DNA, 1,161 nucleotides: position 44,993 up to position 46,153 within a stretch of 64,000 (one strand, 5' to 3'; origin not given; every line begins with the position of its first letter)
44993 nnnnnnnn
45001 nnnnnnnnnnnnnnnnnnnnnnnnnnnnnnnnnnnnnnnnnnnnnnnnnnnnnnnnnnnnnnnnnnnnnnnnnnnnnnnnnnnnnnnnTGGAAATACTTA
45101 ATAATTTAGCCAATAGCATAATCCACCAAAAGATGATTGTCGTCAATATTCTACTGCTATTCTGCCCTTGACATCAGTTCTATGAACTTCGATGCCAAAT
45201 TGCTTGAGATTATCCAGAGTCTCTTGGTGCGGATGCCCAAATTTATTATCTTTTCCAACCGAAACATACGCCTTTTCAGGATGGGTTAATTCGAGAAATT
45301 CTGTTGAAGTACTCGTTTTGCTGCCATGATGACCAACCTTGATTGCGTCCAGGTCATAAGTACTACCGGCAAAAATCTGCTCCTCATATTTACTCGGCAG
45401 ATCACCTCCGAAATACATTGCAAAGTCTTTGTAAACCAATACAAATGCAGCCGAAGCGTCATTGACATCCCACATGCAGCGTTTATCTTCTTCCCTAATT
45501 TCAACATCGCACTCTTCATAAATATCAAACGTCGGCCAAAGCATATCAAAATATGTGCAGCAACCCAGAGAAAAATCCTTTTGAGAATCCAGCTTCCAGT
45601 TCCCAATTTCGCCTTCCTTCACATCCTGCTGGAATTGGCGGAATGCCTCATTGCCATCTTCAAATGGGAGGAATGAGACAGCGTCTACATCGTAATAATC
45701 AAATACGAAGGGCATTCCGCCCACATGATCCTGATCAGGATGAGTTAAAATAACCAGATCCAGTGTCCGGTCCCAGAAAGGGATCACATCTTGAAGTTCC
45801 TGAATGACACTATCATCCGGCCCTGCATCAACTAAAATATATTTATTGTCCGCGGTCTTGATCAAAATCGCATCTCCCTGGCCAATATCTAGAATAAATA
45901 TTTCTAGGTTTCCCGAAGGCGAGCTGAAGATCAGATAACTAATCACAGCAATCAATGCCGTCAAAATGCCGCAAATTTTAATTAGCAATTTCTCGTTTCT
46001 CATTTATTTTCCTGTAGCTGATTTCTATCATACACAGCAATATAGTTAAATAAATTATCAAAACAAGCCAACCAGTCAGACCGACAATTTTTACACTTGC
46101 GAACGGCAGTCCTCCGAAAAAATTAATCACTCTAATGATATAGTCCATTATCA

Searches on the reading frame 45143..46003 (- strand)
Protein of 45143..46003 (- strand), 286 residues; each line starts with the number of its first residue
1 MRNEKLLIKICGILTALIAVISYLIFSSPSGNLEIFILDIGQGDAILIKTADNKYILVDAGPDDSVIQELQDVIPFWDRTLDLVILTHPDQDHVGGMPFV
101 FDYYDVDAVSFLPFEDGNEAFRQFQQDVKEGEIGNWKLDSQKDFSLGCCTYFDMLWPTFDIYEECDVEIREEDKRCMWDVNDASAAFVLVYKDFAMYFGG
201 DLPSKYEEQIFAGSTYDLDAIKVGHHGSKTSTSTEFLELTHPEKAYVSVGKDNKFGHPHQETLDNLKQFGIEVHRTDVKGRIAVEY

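Call 61: search_protein_families(library=pfam, proteins=[window:45143-46003:-], max_evalue=0.001)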
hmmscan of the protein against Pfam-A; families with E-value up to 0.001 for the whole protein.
window:45143-46003:- (286 aa): 3 families
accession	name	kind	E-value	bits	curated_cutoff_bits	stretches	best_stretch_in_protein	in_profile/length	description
PF00753.33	Lactamase_B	-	7.4e-11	42.8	22.7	1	40-108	3-71/196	Metallo-beta-lactamase superfamily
PF16661.11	Lactamase_B_6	-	1.5e-05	24.9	27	1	51-103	4-58/193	Metallo-beta-lactamase superfamily domain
PF12706.13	Lactamase_B_2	-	0.00013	22.1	27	1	56-100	3-50/200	Beta-lactamase superfamily domain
